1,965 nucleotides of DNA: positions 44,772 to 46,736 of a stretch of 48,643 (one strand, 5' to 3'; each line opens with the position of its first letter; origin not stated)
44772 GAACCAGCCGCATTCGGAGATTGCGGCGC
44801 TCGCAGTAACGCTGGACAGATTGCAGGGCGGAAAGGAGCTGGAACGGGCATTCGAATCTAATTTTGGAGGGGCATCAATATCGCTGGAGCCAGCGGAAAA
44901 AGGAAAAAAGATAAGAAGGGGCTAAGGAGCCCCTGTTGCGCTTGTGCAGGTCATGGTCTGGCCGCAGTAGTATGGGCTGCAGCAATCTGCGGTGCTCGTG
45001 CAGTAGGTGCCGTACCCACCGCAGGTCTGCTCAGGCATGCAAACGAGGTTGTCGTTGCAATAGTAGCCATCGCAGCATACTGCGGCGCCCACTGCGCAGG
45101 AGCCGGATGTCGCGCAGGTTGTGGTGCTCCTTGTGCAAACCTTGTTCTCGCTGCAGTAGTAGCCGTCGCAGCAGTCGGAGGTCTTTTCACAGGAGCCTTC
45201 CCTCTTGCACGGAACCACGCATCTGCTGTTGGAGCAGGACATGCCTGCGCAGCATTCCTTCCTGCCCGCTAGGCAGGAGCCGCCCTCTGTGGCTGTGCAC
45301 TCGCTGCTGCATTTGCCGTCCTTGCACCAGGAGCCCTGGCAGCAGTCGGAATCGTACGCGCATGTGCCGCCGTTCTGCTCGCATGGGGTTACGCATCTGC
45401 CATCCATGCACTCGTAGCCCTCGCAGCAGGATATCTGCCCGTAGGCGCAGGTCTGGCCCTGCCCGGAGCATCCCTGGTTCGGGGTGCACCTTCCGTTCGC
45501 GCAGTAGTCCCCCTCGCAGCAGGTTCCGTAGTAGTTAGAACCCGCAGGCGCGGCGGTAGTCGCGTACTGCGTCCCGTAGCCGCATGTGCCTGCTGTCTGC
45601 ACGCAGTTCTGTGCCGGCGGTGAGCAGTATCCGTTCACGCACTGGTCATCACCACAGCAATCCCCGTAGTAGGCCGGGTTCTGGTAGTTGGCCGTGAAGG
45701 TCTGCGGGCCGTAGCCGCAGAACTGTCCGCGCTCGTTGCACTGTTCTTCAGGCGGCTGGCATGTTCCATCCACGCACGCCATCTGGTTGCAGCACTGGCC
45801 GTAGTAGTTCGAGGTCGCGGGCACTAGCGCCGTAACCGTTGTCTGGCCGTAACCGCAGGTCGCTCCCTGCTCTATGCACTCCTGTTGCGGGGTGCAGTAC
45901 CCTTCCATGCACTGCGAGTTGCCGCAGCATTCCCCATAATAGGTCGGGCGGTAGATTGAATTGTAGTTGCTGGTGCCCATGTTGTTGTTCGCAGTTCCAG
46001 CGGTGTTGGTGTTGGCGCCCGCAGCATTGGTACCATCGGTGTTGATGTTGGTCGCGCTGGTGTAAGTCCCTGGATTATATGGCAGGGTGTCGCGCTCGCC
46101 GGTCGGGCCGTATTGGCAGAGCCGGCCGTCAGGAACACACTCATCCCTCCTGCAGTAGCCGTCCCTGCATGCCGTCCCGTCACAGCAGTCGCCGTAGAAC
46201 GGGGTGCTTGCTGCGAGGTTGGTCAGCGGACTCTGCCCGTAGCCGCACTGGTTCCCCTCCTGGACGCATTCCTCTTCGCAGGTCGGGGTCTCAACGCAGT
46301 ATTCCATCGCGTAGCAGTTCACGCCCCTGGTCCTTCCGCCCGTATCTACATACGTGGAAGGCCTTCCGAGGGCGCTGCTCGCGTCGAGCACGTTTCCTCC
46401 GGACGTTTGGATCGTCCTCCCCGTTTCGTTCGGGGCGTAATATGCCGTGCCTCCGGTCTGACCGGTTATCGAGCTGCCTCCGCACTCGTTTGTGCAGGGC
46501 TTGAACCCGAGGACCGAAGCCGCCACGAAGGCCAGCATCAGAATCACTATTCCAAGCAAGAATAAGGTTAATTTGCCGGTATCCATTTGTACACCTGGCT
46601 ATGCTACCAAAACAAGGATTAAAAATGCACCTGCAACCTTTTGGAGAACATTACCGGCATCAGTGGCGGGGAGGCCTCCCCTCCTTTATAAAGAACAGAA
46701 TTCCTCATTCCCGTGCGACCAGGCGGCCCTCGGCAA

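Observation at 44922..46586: Archaeal secreted protein built from 11 tandem knottin-framework (C-C-CC-C-C) modules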

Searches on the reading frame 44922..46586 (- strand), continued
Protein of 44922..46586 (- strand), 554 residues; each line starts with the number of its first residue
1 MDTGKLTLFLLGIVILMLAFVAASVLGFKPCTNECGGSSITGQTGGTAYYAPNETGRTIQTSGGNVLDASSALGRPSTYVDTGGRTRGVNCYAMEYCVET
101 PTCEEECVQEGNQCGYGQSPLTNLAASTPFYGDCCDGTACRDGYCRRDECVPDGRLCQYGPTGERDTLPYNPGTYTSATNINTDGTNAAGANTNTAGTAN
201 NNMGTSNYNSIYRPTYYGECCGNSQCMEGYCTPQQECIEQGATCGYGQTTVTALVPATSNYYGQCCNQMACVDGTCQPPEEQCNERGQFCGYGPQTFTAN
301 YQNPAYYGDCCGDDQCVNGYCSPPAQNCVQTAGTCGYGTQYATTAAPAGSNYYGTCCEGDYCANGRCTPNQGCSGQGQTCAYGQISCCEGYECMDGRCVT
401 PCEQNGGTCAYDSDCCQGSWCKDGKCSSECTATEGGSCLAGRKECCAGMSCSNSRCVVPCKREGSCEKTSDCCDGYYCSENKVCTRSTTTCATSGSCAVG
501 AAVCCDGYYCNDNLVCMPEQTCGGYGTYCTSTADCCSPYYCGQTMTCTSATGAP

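Call 37: find_related_loci(query=A1, collection=genome_contigs, flank=5000)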
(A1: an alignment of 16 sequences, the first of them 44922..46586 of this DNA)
Query A1 (554 aa) in genome_contigs; peptide patterns used: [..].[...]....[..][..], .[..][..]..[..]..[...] (x = any residue, [..] = any of these).
24 stretches matched a pattern; 8 encode a relative of the query (tblastn E <= 1e-3); 8 distinct loci.
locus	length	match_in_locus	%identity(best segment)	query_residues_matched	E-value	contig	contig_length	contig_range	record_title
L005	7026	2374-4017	77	23-548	0e+0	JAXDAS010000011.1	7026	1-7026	MAG: Candidatus Micrarchaeota archaeon isolate POMEDNA-A14 Raw2_k127_1146172, whole genome shotgun sequence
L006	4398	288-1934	66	1-553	0e+0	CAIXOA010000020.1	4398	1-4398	uncultured Candidatus Micrarchaeota archaeon isolate AlinenSediments_bin-2471 genome assembly, contig: bin-2471:020/197,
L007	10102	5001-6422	46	4-522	7e-128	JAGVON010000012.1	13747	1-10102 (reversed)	MAG: archaeon isolate DeMMO3_23 c_000000027768, whole genome shotgun sequence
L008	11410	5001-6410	52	4-516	9e-125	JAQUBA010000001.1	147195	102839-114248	MAG: Candidatus ainarchaeum sp. isolate STC_97 NODE_258_length_147195_cov_4.515578_Sandtown_C, whole genome shotgun sequ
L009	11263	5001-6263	49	58-519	1e-118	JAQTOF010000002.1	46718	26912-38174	MAG: Candidatus ainarchaeum sp. isolate STA_81 NODE_1472_length_46718_cov_3.233285_Sandtown_A, whole genome shotgun sequ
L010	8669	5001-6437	49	4-523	5e-135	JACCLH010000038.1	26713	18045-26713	MAG: Candidatus Micrarchaeota archaeon isolate Sv348 k141_1504597, whole genome shotgun sequence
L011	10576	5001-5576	33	339-537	1e-6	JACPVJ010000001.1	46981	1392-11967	MAG: Myxococcales bacterium isolate NC_groundwater_781_Ag_S2p5_70_11 JBCH_GD18_4_SO25_S179_scaffold_182205, whole genome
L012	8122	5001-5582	33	356-537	3e-5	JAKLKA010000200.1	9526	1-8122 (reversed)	MAG: Polyangiaceae bacterium isolate MAG.220 MAG.220-scaffold_4023, whole genome shotgun sequence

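Call 66: list_cluster_members(proteins=[P0033, P0036, P0038, P0050, P0071, P0080, P0015, P0027, P0047, P0065])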
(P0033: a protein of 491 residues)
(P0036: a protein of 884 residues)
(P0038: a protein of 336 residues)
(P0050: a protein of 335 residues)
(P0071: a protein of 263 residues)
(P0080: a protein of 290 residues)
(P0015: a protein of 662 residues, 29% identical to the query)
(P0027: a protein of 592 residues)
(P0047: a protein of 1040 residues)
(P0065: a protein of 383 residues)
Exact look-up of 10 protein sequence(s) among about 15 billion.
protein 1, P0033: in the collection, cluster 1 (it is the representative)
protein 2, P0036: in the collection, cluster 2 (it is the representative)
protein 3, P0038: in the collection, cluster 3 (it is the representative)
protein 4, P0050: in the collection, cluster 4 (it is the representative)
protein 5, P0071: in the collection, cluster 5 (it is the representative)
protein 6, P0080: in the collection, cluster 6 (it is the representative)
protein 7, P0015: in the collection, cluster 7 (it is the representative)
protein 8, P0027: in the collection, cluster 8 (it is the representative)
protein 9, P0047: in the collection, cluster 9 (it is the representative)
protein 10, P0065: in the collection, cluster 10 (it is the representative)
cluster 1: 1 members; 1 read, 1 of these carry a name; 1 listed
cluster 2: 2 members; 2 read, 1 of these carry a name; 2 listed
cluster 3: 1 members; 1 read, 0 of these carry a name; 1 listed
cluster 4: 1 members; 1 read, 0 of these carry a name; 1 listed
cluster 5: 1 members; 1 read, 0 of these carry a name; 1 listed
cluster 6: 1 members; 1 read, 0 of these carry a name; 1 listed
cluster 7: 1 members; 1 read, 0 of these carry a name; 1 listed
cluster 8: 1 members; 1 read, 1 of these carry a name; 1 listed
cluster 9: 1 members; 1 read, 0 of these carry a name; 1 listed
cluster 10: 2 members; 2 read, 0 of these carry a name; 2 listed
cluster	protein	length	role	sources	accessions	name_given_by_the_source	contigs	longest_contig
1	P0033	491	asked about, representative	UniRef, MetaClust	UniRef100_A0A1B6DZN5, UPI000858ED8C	Uncharacterized protein n=1 Tax=Clastoptera arizonana TaxID=38151 RepID=A0A1B6DZN5_9HEMI | status=active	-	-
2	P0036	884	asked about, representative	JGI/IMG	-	-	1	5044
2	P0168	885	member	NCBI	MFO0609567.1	MAG: hypothetical protein U0324_40765 [Polyangiales bacterium]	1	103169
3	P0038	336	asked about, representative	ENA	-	-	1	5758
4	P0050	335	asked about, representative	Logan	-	-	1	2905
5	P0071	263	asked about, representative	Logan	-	-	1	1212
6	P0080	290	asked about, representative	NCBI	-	-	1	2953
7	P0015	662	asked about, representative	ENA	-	-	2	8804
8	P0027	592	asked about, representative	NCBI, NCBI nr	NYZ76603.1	hypothetical protein H0N98_05140 [Candidatus Micrarchaeota archaeon] | hypothetical protein [Candidatus Micrarchaeota archaeon]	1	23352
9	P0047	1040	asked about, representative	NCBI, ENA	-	-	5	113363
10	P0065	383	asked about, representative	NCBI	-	-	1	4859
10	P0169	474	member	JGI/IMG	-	-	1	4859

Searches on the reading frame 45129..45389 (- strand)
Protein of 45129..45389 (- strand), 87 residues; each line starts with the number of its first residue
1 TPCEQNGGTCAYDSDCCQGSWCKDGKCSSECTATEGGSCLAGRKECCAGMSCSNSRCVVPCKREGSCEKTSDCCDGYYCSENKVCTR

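Call 72: find_homologous_proteins(query=A4, max_evalue=0.001)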
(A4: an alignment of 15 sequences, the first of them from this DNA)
Query A4 (15 sequences) (87 aa, profile of the alignment): 1 proteins with E <= 0.001 among 63 candidates.
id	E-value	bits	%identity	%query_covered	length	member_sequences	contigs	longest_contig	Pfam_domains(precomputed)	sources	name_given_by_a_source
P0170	2.3e-9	55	95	44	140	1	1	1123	-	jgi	jgi:hypothetical protein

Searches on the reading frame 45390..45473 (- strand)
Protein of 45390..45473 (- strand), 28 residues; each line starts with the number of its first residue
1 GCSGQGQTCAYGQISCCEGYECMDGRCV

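Call 17: search_solved_structures(query=A2, max_evalue=10, show_alignments=4)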
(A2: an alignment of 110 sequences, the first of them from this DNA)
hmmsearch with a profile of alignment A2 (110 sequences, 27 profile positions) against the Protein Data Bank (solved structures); distinct sequences matched with E-value up to 10: 100 (the best 60 are shown).
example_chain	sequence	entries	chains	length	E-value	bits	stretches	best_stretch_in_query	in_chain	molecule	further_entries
7rz3_A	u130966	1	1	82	1.2e-08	38.3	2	1-22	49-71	Xt3a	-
6gft_A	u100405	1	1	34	8.3e-06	29.2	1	1-24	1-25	cyriotoxin-1a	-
6nk9_A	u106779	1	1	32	9.4e-06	29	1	2-26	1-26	Aca Toxin 1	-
1fu3_A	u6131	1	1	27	0.00013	25.4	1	2-27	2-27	DELTA-CONOTOXIN TXVIA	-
2mqf_A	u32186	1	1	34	0.00026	24.4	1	1-23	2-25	Mu-theraphotoxin-Hhn2b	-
1nix_A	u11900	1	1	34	0.00026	24.4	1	1-23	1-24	HAINANTOXIN-I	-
2jtb_A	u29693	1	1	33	0.00057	23.3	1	1-23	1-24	Hainantoxin-3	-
6f61_A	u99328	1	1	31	0.00076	22.9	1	2-23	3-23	purotoxin-6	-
2n8f_A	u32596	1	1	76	0.00095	22.6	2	8-22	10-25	spider toxin pi-hexatoxin-Hi1a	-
2mm5_A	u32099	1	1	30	0.0026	21.2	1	2-22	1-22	Alpha amylase Alstotide S4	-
2mxm_A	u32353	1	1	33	0.0029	21.1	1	2-23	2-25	entity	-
6xyi_A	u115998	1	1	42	0.0057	20.1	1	1-21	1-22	AMS9.3.1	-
2mau_A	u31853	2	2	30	0.01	19.3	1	2-23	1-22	Wrightide R1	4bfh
5tcz_A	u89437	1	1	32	0.011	19.3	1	2-21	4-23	Beta/omega-theraphotoxin-Tp2a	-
2dcw_A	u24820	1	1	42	0.011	19.3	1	1-22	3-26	Tachystatin-B2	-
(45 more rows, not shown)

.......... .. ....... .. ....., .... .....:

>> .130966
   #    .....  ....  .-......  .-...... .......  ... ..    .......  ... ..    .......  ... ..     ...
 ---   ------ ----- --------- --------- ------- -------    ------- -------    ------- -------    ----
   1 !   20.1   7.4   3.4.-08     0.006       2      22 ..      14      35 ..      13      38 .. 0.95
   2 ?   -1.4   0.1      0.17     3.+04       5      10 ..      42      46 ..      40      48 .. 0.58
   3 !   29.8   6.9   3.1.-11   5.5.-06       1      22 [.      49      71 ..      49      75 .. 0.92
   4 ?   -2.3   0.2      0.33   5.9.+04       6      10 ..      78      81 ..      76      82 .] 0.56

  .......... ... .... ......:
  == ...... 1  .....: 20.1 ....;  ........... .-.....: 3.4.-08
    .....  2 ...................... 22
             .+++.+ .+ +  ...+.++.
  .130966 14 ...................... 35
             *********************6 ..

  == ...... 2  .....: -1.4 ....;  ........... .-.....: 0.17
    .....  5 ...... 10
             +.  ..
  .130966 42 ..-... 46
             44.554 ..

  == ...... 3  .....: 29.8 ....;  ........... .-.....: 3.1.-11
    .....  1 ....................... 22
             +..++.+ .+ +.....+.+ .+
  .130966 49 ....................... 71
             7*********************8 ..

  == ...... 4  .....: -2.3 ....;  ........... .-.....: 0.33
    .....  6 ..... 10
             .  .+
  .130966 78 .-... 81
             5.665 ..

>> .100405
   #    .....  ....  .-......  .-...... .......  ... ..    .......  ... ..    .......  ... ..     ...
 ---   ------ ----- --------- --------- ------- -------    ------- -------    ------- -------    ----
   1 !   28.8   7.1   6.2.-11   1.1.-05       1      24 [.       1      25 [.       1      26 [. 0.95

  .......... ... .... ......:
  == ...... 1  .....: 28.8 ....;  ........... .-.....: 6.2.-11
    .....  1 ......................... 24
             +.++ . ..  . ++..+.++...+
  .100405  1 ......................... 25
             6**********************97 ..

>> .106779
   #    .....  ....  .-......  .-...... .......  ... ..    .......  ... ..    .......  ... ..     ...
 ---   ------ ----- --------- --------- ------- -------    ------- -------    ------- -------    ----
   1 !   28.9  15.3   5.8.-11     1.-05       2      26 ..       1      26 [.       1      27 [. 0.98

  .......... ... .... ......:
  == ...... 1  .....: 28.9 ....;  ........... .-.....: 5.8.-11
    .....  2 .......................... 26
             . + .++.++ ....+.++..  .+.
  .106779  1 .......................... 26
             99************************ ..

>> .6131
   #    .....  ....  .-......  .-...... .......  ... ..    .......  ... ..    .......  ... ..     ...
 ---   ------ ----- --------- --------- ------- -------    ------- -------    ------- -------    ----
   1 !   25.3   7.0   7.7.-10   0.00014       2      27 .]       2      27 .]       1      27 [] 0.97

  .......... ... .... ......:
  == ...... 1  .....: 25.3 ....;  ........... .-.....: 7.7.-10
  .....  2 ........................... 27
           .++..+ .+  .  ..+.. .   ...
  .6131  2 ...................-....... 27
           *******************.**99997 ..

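Call 18: search_protein_families(library=pfam, alignment_id=A2, max_evalue=1)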
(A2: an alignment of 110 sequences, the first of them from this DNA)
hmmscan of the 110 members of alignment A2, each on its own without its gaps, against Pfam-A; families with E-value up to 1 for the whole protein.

A. member 1, seq(28 aa): 3 families
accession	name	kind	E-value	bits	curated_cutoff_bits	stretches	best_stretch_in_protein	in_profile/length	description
PF07740.17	Toxin_12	-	0.1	13.7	21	1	1-24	1-23/30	Ion channel inhibitory toxin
PF02819.20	Toxin_9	-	0.39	11.5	21.3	1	2-22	1-21/43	Spider toxin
PF05980.17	Toxin_7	-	0.46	11.2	27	1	1-22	1-23/34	Toxin 7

B. families by the number of members that match (of 110 scanned): 32 families (the first 25 are shown)
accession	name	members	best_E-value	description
PF07740.17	Toxin_12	86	7.9e-05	Ion channel inhibitory toxin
PF04706.18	Dickkopf_N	60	1.4e-06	Dickkopf N-terminal cysteine-rich region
PF02950.22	Conotoxin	42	0.025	Conotoxin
PF17557.7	Conotoxin_I2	36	0.00054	I2-superfamily conotoxins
PF08088.17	Toxin_19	24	0.00014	Conotoxin I-superfamily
PF05980.17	Toxin_7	24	0.016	Toxin 7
PF08087.16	Toxin_18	15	0.00054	Conotoxin O-superfamily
PF08116.16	Toxin_29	12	0.00072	PhTx neurotoxin family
PF01683.23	EB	11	0.0085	EB module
PF08093.16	Toxin_23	11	0.0089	Magi 5 toxic peptide family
PF11703.13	UPF0506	10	0.00084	UPF0506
PF05353.16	Atracotoxin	6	0.0037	Delta Atracotoxin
PF02819.20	Toxin_9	4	0.0022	Spider toxin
PF08091.16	Toxin_21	4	0.0044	Spider insecticidal peptide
PF08094.16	Toxin_24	4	0.012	Conotoxin TVIIA/GS family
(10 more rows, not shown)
